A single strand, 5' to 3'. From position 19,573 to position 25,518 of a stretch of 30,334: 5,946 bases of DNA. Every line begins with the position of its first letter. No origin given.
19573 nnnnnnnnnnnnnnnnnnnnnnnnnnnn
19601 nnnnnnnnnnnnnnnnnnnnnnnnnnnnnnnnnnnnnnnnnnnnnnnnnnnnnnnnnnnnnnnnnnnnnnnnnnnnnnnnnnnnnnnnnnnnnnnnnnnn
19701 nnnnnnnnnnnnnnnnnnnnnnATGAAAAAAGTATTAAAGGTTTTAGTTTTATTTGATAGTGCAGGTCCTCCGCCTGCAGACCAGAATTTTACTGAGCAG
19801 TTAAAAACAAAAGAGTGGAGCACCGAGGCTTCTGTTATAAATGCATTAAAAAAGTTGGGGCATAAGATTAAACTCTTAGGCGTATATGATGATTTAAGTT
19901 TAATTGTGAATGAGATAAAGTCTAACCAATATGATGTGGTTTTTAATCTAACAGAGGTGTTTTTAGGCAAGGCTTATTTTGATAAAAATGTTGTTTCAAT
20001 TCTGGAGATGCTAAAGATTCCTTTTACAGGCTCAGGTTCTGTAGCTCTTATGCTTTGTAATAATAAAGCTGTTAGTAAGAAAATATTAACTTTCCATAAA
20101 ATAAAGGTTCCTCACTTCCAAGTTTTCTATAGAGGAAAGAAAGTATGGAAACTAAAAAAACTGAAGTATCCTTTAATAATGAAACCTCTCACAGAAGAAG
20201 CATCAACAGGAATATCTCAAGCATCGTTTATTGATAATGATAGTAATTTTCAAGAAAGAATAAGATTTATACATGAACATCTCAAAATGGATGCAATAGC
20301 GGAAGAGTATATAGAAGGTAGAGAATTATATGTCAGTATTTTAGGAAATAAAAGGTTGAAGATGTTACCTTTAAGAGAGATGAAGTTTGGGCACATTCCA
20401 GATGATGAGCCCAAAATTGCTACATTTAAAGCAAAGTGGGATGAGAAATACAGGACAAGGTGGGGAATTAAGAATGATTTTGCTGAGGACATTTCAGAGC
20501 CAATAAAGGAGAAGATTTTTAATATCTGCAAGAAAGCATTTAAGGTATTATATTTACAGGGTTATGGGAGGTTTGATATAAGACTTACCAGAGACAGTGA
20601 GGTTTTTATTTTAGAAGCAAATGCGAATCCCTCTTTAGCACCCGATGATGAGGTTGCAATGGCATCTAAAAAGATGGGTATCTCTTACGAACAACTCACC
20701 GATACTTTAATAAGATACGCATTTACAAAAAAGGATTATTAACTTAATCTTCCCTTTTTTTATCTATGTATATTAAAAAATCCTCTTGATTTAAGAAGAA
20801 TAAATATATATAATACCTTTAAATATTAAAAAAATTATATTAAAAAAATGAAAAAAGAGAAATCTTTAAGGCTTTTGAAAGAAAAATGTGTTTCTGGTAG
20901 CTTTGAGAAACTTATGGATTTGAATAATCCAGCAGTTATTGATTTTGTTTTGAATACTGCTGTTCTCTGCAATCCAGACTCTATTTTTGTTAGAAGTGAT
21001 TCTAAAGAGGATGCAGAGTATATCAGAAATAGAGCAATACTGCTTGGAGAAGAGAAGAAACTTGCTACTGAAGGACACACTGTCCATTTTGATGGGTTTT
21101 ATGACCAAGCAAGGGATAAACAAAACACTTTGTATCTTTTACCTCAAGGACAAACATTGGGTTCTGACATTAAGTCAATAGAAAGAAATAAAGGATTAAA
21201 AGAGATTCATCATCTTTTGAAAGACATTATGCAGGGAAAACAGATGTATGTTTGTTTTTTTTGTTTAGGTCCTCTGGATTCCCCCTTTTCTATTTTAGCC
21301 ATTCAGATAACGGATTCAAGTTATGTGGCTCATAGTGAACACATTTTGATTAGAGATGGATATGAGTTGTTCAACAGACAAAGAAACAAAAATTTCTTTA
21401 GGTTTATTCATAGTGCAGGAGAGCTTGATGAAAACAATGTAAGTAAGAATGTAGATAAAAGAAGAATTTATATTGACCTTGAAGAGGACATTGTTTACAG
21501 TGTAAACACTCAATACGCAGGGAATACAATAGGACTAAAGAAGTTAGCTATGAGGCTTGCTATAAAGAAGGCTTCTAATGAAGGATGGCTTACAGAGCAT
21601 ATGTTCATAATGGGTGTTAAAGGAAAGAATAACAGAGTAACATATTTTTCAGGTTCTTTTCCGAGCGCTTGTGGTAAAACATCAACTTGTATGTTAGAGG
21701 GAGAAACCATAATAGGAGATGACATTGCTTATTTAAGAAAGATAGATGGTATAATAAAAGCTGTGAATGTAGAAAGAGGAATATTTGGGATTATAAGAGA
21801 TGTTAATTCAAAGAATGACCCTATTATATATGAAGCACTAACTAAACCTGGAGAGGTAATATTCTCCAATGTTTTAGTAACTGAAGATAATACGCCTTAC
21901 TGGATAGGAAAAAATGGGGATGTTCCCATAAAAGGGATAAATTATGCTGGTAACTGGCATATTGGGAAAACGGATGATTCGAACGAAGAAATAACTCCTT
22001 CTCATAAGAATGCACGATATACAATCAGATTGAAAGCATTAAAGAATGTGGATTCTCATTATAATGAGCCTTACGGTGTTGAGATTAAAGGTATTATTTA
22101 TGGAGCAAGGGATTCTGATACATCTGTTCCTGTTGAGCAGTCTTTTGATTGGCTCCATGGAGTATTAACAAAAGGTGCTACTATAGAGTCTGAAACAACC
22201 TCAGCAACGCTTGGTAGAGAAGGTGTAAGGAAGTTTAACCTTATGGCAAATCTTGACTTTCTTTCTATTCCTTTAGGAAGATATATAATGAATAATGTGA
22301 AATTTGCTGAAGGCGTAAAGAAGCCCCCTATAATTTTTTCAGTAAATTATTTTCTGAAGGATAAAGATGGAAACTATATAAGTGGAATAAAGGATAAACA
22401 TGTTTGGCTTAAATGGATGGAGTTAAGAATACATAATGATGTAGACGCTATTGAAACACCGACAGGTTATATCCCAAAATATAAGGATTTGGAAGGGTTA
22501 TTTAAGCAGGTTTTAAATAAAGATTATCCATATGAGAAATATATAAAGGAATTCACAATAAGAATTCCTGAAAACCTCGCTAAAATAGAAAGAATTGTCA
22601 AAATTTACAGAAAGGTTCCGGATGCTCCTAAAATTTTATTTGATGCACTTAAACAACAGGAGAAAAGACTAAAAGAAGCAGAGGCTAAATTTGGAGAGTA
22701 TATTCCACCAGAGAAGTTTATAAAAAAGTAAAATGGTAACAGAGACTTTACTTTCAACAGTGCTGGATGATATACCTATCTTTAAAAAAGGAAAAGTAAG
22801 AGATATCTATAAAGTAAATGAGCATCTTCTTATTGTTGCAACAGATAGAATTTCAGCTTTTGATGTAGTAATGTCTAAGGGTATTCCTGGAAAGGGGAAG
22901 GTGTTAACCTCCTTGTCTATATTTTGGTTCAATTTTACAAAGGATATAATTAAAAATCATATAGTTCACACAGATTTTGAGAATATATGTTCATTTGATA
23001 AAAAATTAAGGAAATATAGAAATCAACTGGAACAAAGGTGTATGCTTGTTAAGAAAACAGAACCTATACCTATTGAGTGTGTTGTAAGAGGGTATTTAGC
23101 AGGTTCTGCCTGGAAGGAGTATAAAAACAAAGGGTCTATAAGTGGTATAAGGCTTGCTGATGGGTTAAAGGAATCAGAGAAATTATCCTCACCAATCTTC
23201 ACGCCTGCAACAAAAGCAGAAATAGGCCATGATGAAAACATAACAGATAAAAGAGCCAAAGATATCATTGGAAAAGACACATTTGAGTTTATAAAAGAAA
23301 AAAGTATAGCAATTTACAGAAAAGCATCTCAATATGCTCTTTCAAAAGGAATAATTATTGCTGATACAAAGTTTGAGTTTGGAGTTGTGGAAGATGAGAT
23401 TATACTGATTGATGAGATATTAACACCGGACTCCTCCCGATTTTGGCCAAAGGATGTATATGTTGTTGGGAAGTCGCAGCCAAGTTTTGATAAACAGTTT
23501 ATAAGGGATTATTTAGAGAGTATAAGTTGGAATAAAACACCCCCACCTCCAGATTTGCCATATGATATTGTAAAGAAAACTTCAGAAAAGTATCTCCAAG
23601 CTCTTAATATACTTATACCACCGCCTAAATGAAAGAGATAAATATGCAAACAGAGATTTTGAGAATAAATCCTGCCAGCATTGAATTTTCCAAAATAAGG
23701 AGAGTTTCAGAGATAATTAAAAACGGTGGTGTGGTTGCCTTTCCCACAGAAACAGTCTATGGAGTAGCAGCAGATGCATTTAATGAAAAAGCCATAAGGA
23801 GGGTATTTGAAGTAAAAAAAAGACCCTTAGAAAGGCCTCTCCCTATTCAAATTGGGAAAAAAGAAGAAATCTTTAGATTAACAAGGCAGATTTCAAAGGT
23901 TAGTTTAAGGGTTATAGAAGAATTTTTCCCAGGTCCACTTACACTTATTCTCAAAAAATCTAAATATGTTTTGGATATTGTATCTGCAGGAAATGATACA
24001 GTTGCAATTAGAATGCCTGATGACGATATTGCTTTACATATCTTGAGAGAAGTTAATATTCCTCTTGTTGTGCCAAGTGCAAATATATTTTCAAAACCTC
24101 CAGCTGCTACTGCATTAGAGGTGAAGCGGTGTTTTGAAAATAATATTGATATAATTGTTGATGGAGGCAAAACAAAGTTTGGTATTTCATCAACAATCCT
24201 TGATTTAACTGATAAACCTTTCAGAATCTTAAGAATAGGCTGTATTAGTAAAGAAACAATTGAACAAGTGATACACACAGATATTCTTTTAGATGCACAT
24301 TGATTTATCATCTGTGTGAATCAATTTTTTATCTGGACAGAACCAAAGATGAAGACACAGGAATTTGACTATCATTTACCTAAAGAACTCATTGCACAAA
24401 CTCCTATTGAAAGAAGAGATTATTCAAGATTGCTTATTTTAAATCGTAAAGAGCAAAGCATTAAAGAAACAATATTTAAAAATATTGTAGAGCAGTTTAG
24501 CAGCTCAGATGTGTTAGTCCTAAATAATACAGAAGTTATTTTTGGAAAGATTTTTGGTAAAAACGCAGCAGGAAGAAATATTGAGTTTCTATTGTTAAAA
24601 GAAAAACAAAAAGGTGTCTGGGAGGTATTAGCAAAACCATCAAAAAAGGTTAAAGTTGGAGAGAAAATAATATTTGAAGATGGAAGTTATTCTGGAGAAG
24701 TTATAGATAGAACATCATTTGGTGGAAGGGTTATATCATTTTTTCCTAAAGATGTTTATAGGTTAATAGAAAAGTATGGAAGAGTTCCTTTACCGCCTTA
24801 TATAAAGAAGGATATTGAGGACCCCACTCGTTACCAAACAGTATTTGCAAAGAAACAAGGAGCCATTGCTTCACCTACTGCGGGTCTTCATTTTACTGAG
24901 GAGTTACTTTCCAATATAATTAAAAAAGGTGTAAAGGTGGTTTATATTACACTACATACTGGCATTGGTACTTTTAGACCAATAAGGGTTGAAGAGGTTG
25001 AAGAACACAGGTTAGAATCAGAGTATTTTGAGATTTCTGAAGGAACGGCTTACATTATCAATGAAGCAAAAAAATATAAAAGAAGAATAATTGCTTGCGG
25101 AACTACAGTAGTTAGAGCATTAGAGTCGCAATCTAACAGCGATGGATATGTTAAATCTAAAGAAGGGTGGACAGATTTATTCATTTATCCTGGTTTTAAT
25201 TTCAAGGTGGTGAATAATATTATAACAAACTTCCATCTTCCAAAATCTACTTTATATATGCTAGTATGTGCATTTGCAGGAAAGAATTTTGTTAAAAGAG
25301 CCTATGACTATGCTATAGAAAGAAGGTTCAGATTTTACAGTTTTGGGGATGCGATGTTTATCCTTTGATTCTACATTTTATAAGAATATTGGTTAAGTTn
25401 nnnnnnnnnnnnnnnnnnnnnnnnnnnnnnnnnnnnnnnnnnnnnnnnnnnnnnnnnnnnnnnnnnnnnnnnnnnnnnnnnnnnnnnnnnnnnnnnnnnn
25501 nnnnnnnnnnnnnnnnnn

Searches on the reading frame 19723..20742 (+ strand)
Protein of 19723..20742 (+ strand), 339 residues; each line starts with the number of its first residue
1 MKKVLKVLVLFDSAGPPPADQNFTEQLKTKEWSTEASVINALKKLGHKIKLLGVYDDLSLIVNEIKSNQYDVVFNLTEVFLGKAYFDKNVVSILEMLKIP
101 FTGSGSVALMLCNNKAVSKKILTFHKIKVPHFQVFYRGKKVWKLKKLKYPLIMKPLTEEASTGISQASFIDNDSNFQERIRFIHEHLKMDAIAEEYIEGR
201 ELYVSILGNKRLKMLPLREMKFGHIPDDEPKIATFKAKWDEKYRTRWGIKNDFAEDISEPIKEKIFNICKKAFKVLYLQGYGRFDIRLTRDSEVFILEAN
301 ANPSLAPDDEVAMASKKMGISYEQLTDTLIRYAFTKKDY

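Call 37: search_protein_families(library=pfam, proteins=[window:19723-20742:+])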
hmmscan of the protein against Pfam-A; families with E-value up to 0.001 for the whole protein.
window:19723-20742:+ (339 aa): 3 families
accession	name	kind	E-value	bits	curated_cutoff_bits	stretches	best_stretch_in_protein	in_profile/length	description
PF07478.18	Dala_Dala_lig_C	-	9.1e-25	87.8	24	1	130-330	10-203/204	D-ala D-ala ligase C-terminus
PF02655.19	ATP-grasp_3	-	6.2e-07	30.1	23.2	1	112-301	1-155/160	ATP-grasp domain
PF14397.11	ATPgrasp_ST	-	1.9e-05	24.4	31.4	0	260-307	213-260/278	Sugar-transfer associated ATP-grasp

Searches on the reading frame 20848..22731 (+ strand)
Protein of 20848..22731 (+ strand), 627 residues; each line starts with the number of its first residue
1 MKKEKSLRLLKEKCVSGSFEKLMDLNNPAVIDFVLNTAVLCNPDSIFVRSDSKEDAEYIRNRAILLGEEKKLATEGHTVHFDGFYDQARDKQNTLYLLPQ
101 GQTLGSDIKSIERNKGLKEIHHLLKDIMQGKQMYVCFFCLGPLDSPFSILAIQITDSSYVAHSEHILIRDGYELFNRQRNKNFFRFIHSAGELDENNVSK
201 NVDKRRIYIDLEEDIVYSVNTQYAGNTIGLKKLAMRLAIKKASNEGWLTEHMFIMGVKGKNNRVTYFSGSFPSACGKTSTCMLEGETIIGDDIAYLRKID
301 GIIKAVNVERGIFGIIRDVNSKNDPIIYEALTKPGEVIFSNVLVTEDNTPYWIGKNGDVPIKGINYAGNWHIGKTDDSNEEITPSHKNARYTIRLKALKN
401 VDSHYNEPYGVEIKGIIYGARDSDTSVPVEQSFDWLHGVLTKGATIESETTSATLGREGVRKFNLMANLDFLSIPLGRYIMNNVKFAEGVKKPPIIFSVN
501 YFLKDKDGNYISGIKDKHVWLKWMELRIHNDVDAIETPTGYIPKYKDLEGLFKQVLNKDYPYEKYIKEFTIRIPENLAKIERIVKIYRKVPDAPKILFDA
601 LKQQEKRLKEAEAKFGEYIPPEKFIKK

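Call 37: search_protein_families(library=pfam, proteins=[window:20848-22731:+])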
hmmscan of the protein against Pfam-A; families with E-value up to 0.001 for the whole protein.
window:20848-22731:+ (627 aa): 3 families
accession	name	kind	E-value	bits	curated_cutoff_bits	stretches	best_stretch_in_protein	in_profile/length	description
PF00821.23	PEPCK_GTP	-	2.2e-106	356.1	23.8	1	247-607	1-357/357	Phosphoenolpyruvate carboxykinase C-terminal P-loop domain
PF17297.7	PEPCK_N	-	1.1e-62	211.9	23.8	1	32-242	1-217/218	Phosphoenolpyruvate carboxykinase N-terminal domain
PF01293.25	PEPCK_ATP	-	1.3e-08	34.5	26.5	1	117-348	71-288/465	Phosphoenolpyruvate carboxykinase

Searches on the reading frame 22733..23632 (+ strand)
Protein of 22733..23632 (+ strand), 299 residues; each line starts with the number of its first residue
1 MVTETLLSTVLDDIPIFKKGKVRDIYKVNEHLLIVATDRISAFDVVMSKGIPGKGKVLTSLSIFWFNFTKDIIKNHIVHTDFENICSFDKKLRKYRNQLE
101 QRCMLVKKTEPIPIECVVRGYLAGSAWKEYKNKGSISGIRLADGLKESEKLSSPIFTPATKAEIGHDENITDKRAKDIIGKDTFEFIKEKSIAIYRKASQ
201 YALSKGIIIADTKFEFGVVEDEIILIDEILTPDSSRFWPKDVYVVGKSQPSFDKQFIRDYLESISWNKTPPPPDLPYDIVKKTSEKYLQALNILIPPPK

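Call 37: search_protein_families(library=pfam, proteins=[window:22733-23632:+])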
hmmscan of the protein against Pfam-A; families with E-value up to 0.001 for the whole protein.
window:22733-23632:+ (299 aa): 1 family
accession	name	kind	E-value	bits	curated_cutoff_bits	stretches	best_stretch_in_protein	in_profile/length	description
PF01259.24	SAICAR_synt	-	4.5e-79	265.9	20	1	18-269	3-229/233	SAICAR synthetase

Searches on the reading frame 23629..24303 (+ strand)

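Call 37: search_protein_families(library=pfam, proteins=[window:23629-24303:+])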
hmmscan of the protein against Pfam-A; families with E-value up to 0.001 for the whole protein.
window:23629-24303:+ (224 aa): 1 family
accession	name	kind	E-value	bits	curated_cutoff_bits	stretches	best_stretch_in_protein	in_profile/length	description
PF01300.24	Sua5_yciO_yrdC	-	1.3e-55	188.1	25.1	1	28-204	1-178/178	Telomere recombination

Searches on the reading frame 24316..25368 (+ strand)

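Call 37: search_protein_families(library=pfam, proteins=[window:24316-25368:+])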
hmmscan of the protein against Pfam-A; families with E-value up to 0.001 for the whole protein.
window:24316-25368:+ (350 aa): 1 family
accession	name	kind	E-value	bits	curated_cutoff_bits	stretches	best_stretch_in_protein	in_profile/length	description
PF02547.20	Queuosine_synth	-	7.7e-129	429.9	25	1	15-349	2-322/322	Queuosine biosynthesis protein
